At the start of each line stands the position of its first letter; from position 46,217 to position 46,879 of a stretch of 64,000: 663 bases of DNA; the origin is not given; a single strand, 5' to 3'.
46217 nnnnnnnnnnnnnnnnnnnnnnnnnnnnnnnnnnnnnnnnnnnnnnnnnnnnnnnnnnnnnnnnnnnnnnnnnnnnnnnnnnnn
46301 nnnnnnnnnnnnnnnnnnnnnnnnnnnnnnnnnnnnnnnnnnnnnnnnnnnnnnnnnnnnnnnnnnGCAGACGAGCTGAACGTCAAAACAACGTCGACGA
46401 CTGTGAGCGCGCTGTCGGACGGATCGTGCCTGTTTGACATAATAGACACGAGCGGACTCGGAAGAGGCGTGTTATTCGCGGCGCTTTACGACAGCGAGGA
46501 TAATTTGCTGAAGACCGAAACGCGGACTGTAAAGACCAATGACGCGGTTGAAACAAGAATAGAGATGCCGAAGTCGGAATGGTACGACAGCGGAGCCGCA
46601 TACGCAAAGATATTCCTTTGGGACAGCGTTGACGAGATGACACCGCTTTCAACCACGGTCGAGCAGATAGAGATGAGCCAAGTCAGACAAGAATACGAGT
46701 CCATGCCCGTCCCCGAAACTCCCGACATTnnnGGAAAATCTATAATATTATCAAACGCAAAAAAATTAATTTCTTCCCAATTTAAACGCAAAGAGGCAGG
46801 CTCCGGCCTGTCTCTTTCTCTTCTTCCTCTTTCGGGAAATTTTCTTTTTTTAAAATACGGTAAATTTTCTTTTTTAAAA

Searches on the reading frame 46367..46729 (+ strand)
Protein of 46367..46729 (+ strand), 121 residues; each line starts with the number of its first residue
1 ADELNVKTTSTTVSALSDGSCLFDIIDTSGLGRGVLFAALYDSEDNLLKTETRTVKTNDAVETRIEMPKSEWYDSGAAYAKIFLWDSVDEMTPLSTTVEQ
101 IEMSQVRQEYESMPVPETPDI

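Call 4: search_protein_families(library=pfam, proteins=[window:46367-46729:+], max_evalue=10)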
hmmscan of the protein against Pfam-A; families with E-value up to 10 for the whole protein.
seq(121 aa): 1 family
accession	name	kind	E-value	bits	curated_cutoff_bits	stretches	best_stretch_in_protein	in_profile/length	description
PF17295.7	DUF5348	-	0.13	12.7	22.8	1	57-73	34-51/68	Domain of unknown function (DUF5348)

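Call 9: search_protein_families(library=ncbifam, proteins=[window:46367-46729:+], max_evalue=1)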
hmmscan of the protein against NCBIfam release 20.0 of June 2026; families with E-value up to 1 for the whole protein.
seq(121 aa): 0 families

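Call 19: search_solved_structures(query=A2, max_evalue=10, show_alignments=2)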
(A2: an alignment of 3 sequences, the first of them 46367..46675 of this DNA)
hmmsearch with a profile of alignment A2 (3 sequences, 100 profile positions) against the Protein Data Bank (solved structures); distinct sequences matched with E-value up to 10: 0.
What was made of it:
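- Tried and rejected: PDB by sequence: nothing with the 3-sequence profile (call 19).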

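Call 22: predict_structure(alignment_id=A2)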
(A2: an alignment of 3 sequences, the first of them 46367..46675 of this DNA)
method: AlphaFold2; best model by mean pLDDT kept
length: 103 residues; sequences in the alignment: 3
mean_pLDDT: 69.4   pTM: 0.62
mean pLDDT of the five models: 69.4, 67.5, 65.9, 63.1, 62.3
residues with pLDDT >= 90: 0; 70-90: 58; 50-70: 34; < 50: 11
segments of 3 or more residues with pLDDT < 50: 1-5, 100-103
pLDDT, mean of each block of 10 residues (from residue 1): 47 75 72 75 84 65 77 82 69 58 34
secondary structure, 60 per line:
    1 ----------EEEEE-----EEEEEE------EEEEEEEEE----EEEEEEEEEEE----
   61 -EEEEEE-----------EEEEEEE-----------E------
elements in order: E11-15 E21-26 E33-41 E46-56 E62-67 E79-85

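Call 25: fold_search(model_id=the predicted structure, library=pdb)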
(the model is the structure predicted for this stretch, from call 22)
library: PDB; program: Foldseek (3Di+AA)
matches with E <= 10: 1460; with E <= 0.001: 0
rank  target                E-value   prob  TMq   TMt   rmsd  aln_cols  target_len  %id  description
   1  4lpv_A                6.6e-03  0.99  0.46  0.48  12.9        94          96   16  Crystal structure of TENCON variant P41BR3-42 (released 2014-01-29)
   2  4lpw_A                1.3e-02  0.99  0.46  0.49  11.9        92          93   12  Crystal structure of TENCON variant A6 (released 2014-01-29)
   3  4lpu_A                1.6e-02  0.99  0.47  0.51  13.1        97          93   15  Crystal structure of TENCON variant P40AR2-32R2 (released 2014-01-29)
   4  4lpy_A                2.7e-02  0.91  0.41  0.43  15.7        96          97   14  Crystal structure of TENCON variant G10 (released 2014-01-29)
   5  4gio_A                2.9e-02  0.99  0.49  0.51   4.1        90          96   14  Crystal structure of Campylobacter jejuni cj0090 (released 2012-09-26)
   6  4lpv_B                2.9e-02  0.97  0.46  0.49  13.0        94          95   16  Crystal structure of TENCON variant P41BR3-42 (released 2014-01-29)
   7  4lpy_B                3.1e-02  0.93  0.44  0.47  15.4        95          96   16  Crystal structure of TENCON variant G10 (released 2014-01-29)
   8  4lpw_B                3.2e-02  0.97  0.46  0.50  12.6        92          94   13  Crystal structure of TENCON variant A6 (released 2014-01-29)
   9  6lnw_C                3.6e-02  0.87  0.35  0.26  10.3       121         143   11  Crystal structure of accessory secretory protein 1,2 and 3 in Streptococcus pneumoniae (released 2020-02-26)
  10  8h6k_5D               4.3e-02  0.80  0.32  0.03   7.1        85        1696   10  Cryo-EM structure of human exon-defined spliceosome in the mature B state. (released 2024-05-01)
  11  4lpx                  4.6e-02  0.91  0.44  0.46  13.9        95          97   15  Crystal structure of TENCON variant D4 (released 2014-01-29)
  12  6zps_AAA              5.1e-02  0.54  0.28  0.07  11.7        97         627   16  Structure of Unliganded MgGH51 a-L-Arabinofuranosidase Crystal Type 3 Collected at 2.75 A (released 2020-11-11)
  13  3fn9_D                6.1e-02  0.54  0.28  0.06   7.2        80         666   16  Crystal structure of putative beta-galactosidase from bacteroides fragilis (released 2009-01-13)
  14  5dz8_A                6.4e-02  0.25  0.22  0.15  19.9       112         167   12  Streptococcus agalactiae AgI/II polypeptide BspA variable (V) domain (released 2016-06-22)
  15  9m0e_A                7.2e-02  0.92  0.41  0.06   5.8        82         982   15  Enhancing the synthesis efficiency of galacto-oligosaccharides of a beta-galactosidase from Paenibacillus barengoltzii (released 2025-04-23)
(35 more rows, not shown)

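Call 26: search_protein_representatives(alignment_id=A2)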
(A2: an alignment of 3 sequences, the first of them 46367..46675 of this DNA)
Query: 3 sequences, 100 profile positions. Proteins with E-value up to 0.001 (for the whole library): 280; up to 1e-10: 22; up to 1e-30: 2. The best 150 are listed.
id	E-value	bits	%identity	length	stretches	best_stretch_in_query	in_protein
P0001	4.2e-41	155.5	-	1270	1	1-100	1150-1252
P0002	2.1e-39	150.0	-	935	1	1-100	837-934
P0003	2.4e-18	82.4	-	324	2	2-96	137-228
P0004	1.1e-17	80.3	-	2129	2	2-85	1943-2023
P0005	5.3e-16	74.9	-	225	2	2-88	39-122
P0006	3.8e-15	72.2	-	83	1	23-98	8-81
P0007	7.2e-15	71.3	-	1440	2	2-87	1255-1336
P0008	1.2e-14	70.6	-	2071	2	2-97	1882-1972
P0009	2.4e-14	69.6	-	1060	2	2-81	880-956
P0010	3.0e-14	69.3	-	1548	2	3-81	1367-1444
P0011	4.6e-14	68.7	-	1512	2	2-84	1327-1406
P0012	7.2e-14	68.0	-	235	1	2-96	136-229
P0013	9.3e-14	67.7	-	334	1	5-98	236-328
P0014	1.1e-13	67.5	-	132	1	16-96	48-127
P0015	1.7e-13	66.8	-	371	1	1-96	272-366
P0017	3.9e-13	65.7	-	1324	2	1-94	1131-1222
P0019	1.4e-12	63.9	-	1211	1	2-96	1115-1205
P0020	2.8e-12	62.9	-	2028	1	4-97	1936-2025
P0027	8.0e-10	55.1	-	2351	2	35-96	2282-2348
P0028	9.5e-10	54.8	-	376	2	27-98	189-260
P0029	1.2e-09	54.5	-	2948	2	2-97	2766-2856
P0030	1.7e-09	54.0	-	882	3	29-96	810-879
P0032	8.3e-09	51.8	-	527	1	7-94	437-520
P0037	3.5e-08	49.8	-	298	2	28-93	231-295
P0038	3.5e-08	49.8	-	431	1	19-98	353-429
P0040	8.2e-08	48.6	-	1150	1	10-93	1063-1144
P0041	1.1e-07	48.3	-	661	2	27-93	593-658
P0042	1.1e-07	48.2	-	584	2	9-94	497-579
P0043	1.2e-07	48.1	-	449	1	16-95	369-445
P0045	1.6e-07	47.7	-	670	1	4-93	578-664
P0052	5.7e-07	45.9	-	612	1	3-97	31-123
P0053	5.8e-07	45.9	-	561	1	24-98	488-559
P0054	6.7e-07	45.7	-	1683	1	8-96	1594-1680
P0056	8.5e-07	45.4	-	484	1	17-96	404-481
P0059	1.1e-06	45.0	-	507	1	11-96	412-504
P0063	1.5e-06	44.6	-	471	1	18-96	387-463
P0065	2.0e-06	44.2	-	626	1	11-92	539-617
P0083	7.8e-06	42.3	-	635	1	10-93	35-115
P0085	8.0e-06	42.2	-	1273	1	18-96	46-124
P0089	1.0e-05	41.9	-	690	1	24-96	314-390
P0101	1.8e-05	41.1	-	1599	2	33-91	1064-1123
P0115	3.5e-05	40.2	-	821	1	14-96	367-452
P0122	4.8e-05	39.7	-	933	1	28-93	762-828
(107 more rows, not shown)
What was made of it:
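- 280 representatives at E<=1e-3 among 1.84 billion proteins (call 26).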

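Call 32: search_protein_families(library=pfam, alignment_id=A3, max_evalue=0.0001)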
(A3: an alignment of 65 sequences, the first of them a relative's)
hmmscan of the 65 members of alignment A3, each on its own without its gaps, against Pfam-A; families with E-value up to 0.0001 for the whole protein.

A. member 1, P0009 (1060 aa): 2 families
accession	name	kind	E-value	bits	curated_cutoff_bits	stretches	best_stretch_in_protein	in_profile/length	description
PF13306.12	LRR_5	-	9e-149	488.3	27.7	7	108-214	10-114/127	BspA type Leucine rich repeat region (6 copies)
PF13855.12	LRR_8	-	6.1e-12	45.6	27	0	436-476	14-55/61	Leucine rich repeat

B. families by the number of members that match (of 65 scanned): 57 families (the first 25 are shown)
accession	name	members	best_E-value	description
PF13306.12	LRR_5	18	1.8e-179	BspA type Leucine rich repeat region (6 copies)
PF13855.12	LRR_8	14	1.3e-24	Leucine rich repeat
PF14200.12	RicinB_lectin_2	7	3e-34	Ricin-type beta-trefoil lectin domain-like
PF09479.16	Flg_new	7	4.4e-22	Listeria-Bacteroides repeat domain (List_Bact_rpt)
PF00652.28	Ricin_B_lectin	6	9.5e-16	Ricin-type beta-trefoil lectin domain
PF01551.29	Peptidase_M23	3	5.5e-21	Peptidase family M23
PF05257.22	CHAP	3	4.5e-15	CHAP domain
PF00963.24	Cohesin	3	2.9e-12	Cohesin domain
PF00059.27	Lectin_C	2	2.4e-56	Lectin C-type domain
PF02368.24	Big_2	2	5.2e-30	Bacterial Ig-like domain (group 2)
PF08481.16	GBS_Bsp-like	2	9e-23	GBS Bsp-like repeat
PF02018.23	CBM_4_9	2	1.7e-16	Carbohydrate binding domain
PF00877.26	NLPC_P60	2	1.7e-16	NlpC/P60 family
PF14903.11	WG_beta_rep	2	3e-14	WG containing repeat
PF00041.27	fn3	2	6.7e-13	Fibronectin type III domain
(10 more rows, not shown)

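Call 33: list_cluster_members(proteins=[P0001, P0002, P0006, P0004, P0007, P0019, P0032, P0038, P0040, P0053])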
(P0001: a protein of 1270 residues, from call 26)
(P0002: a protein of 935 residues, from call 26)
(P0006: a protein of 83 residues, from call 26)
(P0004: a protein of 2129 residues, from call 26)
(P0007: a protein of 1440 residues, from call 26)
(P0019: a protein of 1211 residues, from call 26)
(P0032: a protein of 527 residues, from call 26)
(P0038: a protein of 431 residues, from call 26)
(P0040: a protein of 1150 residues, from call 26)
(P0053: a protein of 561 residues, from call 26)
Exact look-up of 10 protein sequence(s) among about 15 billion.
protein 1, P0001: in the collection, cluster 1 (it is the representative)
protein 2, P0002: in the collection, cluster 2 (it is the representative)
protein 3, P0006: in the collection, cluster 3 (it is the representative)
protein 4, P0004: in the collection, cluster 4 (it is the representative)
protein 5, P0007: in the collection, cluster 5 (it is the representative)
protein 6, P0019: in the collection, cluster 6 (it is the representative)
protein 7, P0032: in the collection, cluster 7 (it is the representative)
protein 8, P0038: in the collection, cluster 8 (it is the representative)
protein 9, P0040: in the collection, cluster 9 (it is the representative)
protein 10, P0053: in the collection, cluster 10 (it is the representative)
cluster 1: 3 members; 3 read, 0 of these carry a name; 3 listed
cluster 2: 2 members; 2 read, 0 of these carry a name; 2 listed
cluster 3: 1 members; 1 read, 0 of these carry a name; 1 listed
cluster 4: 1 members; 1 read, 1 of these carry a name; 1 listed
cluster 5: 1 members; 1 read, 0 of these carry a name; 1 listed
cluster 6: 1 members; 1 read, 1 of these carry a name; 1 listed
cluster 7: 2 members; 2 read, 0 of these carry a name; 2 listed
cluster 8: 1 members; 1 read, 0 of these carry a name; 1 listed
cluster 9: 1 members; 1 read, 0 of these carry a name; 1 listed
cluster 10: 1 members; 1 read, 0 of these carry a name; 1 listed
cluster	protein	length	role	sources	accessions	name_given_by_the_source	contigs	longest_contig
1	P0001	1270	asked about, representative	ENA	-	-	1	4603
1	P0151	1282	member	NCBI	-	-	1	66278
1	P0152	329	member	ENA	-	-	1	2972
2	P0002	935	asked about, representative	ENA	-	-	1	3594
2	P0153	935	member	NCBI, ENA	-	-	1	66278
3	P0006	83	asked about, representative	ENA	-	-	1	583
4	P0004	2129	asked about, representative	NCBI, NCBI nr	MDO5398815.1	MAG: chitobiase/beta-hexosaminidase C-terminal domain-containing protein, partial ... | chitobiase/beta-hexosaminidase C-terminal domain-containing protein [bacterium]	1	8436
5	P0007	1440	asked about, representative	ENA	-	-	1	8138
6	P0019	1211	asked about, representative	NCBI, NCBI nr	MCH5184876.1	MAG: leucine-rich repeat protein [Oscillospiraceae bacterium] | leucine-rich repeat protein [Oscillospiraceae bacterium]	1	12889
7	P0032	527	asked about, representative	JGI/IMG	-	-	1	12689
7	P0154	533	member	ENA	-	-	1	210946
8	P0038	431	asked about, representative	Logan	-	-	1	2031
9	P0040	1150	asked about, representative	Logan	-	-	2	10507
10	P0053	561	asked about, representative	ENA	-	-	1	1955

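Call 47: search_protein_families(library=pfam, proteins=[P0032, P0038, P0042, P0043, P0045, P0053, P0056, P0059, P0063, P0065], max_evalue=0.001)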
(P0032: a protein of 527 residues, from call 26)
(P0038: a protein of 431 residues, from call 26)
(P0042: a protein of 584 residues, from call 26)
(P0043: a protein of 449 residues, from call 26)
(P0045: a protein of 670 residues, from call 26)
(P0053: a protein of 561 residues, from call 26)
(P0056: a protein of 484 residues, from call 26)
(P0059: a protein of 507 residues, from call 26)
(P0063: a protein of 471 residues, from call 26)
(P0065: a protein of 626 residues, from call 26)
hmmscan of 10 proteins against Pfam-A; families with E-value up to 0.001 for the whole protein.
P0032 (527 aa): 0 families

P0038 (431 aa): 2 families
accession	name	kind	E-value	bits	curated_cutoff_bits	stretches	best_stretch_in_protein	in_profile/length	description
PF05257.22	CHAP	-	7e-14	52.5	26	1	47-131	3-81/81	CHAP domain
PF07703.20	A2M_BRD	-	0.00063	20.5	22.7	0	167-211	3-27/140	Alpha-2-macroglobulin bait region domain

P0042 (584 aa): 2 families
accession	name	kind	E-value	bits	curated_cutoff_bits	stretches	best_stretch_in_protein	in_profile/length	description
PF14200.12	RicinB_lectin_2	-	6.6e-21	75.2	25.6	1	299-383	4-89/89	Ricin-type beta-trefoil lectin domain-like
PF00652.28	Ricin_B_lectin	-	1.7e-09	38.4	29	1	287-347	68-126/126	Ricin-type beta-trefoil lectin domain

P0043 (449 aa): 0 families

P0045 (670 aa): 3 families
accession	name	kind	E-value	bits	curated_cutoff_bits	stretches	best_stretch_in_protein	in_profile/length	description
PF14200.12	RicinB_lectin_2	-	3e-34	118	25.6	2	408-482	2-76/89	Ricin-type beta-trefoil lectin domain-like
PF09479.16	Flg_new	-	1.3e-14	54.5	27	1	505-574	1-65/65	Listeria-Bacteroides repeat domain (List_Bact_rpt)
PF00652.28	Ricin_B_lectin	-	1.3e-11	45.2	29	2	226-353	3-126/126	Ricin-type beta-trefoil lectin domain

P0053 (561 aa): 3 families
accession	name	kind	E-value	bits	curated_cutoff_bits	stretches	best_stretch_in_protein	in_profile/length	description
PF00801.26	PKD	-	6.6e-06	26.5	23.5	0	433-458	47-72/80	PKD domain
PF13895.12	Ig_2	-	7.8e-05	23.3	27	1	389-456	3-70/79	Immunoglobulin domain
PF18911.6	PKD_4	-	0.00095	19.6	27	0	433-466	50-84/85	PKD domain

P0056 (484 aa): 3 families
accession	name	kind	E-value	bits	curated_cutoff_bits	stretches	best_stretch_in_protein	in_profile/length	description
PF14200.12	RicinB_lectin_2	-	4.1e-14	53.5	25.6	1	198-289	1-89/89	Ricin-type beta-trefoil lectin domain-like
PF05257.22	CHAP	-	1e-05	26.4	26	1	53-120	7-81/81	CHAP domain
PF00652.28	Ricin_B_lectin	-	4.8e-05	24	29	0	183-250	62-126/126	Ricin-type beta-trefoil lectin domain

P0059 (507 aa): 5 families
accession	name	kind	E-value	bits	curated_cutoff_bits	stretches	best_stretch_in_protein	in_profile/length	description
PF02018.23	CBM_4_9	-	1.9e-11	44.9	25.9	2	196-346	1-123/136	Carbohydrate binding domain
PF10633.15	NPCBM_assoc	-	0.00014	22.4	24.4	0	58-96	38-75/78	NPCBM-associated, NEW3 domain of alpha-galactosidase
PF14734.12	DUF4469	-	0.00033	21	22.6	0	75-103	64-92/101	Domain of unknown function (DUF4469) with IG-like fold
PF00106.31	adh_short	-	0.00048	20.1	26.6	0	121-147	125-151/195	short chain dehydrogenase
PF04234.18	CopC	-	0.00094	20.6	23.3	0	68-97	48-77/92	CopC domain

P0063 (471 aa): 0 families

P0065 (626 aa): 4 families
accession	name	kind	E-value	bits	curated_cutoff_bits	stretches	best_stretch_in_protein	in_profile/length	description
PF01551.29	Peptidase_M23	-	3.6e-18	66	28.7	1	95-186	2-88/96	Peptidase family M23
PF00801.26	PKD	-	6.5e-11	42.5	23.5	1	269-340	2-72/80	PKD domain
PF18911.6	PKD_4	-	0.00022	21.7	27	0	403-437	49-83/85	PKD domain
PF11589.14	DUF3244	-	0.00034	21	25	0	292-332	38-84/96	Domain of unknown function (DUF3244)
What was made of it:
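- It is the only candidate targeting module on several peptidoglycan hydrolases: P0038 is SP-CHAP-CTD and P0065 is SP-M23-PKD-CTD (call 47).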

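Call 55: search_protein_families(library=pfam, proteins=[P0037, P0041, P0030, P0028, P0052, P0083, P0085, P0089, P0115, P0122], max_evalue=0.001)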
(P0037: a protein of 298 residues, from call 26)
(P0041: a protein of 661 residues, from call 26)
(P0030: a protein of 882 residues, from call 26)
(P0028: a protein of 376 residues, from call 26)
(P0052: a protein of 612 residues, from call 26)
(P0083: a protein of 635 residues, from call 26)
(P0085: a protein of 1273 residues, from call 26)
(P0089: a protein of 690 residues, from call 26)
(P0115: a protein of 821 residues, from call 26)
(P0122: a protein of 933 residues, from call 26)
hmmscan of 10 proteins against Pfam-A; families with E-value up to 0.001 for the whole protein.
P0037 (298 aa): 2 families
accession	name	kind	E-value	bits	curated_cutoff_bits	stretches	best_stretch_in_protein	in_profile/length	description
PF13306.12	LRR_5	-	1e-09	38.8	27.7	1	5-67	21-82/127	BspA type Leucine rich repeat region (6 copies)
PF07705.17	CARDB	-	4.8e-07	30.4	22.7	1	213-281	15-79/101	CARDB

P0041 (661 aa): 2 families
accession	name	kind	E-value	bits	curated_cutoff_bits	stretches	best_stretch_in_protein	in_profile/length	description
PF14903.11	WG_beta_rep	-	3e-14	53.2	25.6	1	67-101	1-35/35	WG containing repeat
PF13306.12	LRR_5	-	5.1e-08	33.3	27.7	1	365-429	63-126/127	BspA type Leucine rich repeat region (6 copies)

P0030 (882 aa): 2 families
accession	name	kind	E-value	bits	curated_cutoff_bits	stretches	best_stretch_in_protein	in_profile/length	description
PF00963.24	Cohesin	-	6.1e-06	26.9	24.1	1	19-136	7-136/139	Cohesin domain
PF00929.31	RNase_T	-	0.00044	21.3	24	0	594-667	58-132/164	Exonuclease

P0028 (376 aa): 1 family
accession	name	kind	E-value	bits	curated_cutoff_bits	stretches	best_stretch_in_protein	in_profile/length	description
PF00963.24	Cohesin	-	1.5e-09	38.6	24.1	1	37-139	10-123/139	Cohesin domain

P0052 (612 aa): 0 families

P0083 (635 aa): 0 families

P0085 (1273 aa): 2 families
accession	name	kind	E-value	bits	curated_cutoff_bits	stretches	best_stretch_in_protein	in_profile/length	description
PF13229.12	Beta_helix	-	4.8e-20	72.2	25.9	2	360-485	2-114/158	Right handed beta helix region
PF22842.2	Pel9A-like_beta_helix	-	5.4e-14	52.4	25.2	2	389-485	149-254/370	Pel9A-like, right handed beta helix region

P0089 (690 aa): 2 families
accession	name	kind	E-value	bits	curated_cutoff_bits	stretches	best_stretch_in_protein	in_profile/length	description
PF05031.18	NEAT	-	7.6e-10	39.7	32.8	1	154-239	3-74/119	Iron Transport-associated domain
PF04205.19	FMN_bind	-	1.8e-08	35.3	22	1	51-135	2-77/77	FMN-binding domain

P0115 (821 aa): 2 families
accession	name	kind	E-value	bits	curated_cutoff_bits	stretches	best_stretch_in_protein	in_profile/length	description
PF02018.23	CBM_4_9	-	1.7e-16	61.3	25.9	2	203-329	2-130/136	Carbohydrate binding domain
PF13472.12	Lipase_GDSL_2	-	1.4e-10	42.4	32.9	1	460-608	1-161/178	GDSL-like Lipase/Acylhydrolase family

P0122 (933 aa): 1 family
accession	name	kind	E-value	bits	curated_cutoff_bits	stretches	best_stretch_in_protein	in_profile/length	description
PF18962.6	Por_Secre_tail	-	4.3e-07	30.6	27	1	217-281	12-74/75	Secretion system C-terminal sorting domain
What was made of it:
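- Closest known: CARDB domain. Same: One family member (P0037, residues 213-281) scores 30.4 bits, above the gathering cut-off of 22.7 (call 55).
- One member passes the Pfam CARDB gathering score (30.4 against 22.7 bits, call 55). It would not be expected to be the sole non-catalytic module on small CHAP or M23 hydrolases and single-cohesin proteins (calls 47, 55).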

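Call 58: search_protein_families(library=pfam, alignment_id=A7, max_evalue=0.0001)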
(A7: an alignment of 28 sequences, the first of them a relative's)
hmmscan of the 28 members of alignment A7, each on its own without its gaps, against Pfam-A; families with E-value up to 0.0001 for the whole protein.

A. member 1, P0004 (2129 aa): 5 families
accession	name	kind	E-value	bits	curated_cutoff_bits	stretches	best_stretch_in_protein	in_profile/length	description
PF13290.12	CHB_HEX_C_1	-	3.3e-148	482.3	22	9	1177-1237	9-67/67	Chitobiase/beta-hexosaminidase C-terminal domain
PF13287.12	Fn3_assoc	-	7.9e-138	449.1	23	9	1180-1239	1-58/59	Fn3 associated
PF13306.12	LRR_5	-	3.9e-111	366.6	27.7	5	1497-1624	2-126/127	BspA type Leucine rich repeat region (6 copies)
PF09479.16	Flg_new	-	3.9e-40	136.2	27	3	264-332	1-64/65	Listeria-Bacteroides repeat domain (List_Bact_rpt)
PF03174.19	CHB_HEX_C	-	4.5e-09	36.5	23.6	0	777-820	26-67/76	Chitobiase/beta-hexosaminidase C-terminal domain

B. families by the number of members that match (of 28 scanned): 32 families (the first 25 are shown)
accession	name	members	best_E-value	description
PF13306.12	LRR_5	17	0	BspA type Leucine rich repeat region (6 copies)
PF13855.12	LRR_8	15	8e-50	Leucine rich repeat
PF09479.16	Flg_new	10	8.9e-106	Listeria-Bacteroides repeat domain (List_Bact_rpt)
PF13290.12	CHB_HEX_C_1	7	3.3e-148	Chitobiase/beta-hexosaminidase C-terminal domain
PF13287.12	Fn3_assoc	6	7.9e-138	Fn3 associated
PF18998.6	Flg_new_2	6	2.3e-18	Divergent InlB B-repeat domain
PF19789.6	DUF6273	4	1.4e-19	Domain of unknown function (DUF6273)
PF07581.17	Glug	2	3.9e-20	The GLUG motif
PF00963.24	Cohesin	2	5.5e-15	Cohesin domain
PF00404.24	Dockerin_1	2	4.1e-11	Dockerin type I domain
PF03174.19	CHB_HEX_C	2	4.5e-09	Chitobiase/beta-hexosaminidase C-terminal domain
PF23952.1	LRR_EndoS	2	3.3e-06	Endo-beta-N-acetylglucosaminidase EndoS LRR domain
PF15979.11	Glyco_hydro_115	1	1.6e-99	Glycosyl hydrolase family 115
PF25390.1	WD40_RLD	1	2.1e-82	RCC1-like domain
PF00415.24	RCC1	1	7.1e-71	Regulator of chromosome condensation (RCC1) repeat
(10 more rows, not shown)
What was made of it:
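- LRR_5 in 35 of 93 scanned proteins, plus Flg_new, RicinB, Lectin_C, CBM_4_9 and RGL11 (calls 32, 58).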

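Call 73: list_cluster_members(proteins=[P0008, P0011, P0017, P0020, P0027, P0029, P0045, P0054, P0085, P0101])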
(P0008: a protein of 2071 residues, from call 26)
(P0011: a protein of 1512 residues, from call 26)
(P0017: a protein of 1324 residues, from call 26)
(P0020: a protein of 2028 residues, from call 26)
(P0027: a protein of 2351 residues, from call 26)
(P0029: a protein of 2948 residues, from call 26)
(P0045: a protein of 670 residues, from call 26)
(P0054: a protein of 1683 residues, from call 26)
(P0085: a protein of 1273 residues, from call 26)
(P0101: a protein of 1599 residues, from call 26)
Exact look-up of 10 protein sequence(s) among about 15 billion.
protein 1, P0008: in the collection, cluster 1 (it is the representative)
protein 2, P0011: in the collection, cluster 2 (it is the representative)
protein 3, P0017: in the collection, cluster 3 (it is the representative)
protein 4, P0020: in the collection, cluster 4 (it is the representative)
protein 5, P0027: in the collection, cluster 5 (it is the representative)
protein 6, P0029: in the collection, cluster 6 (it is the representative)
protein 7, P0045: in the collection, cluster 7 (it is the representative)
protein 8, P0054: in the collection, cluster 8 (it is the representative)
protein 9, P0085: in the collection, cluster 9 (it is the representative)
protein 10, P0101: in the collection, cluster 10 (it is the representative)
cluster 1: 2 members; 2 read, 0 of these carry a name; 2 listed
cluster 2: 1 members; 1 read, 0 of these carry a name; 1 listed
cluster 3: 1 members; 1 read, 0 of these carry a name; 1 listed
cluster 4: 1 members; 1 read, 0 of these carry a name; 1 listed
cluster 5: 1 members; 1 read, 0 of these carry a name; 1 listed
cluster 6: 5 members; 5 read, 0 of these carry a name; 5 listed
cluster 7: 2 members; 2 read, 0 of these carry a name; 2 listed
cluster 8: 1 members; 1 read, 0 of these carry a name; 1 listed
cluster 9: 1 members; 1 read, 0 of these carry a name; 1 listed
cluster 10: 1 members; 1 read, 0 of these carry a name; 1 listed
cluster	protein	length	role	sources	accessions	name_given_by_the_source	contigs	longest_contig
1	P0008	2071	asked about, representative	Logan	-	-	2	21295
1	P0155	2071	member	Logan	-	-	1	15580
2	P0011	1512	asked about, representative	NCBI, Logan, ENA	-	-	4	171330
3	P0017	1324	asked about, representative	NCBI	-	-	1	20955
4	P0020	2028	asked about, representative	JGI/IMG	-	-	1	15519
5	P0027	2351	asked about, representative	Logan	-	-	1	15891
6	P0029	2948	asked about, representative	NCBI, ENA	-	-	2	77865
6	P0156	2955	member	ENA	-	-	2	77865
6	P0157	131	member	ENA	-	-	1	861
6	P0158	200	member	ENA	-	-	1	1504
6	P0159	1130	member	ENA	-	-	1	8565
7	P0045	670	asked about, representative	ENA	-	-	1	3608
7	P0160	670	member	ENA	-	-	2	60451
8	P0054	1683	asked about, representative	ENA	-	-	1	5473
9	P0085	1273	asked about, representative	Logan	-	-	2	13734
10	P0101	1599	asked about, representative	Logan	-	-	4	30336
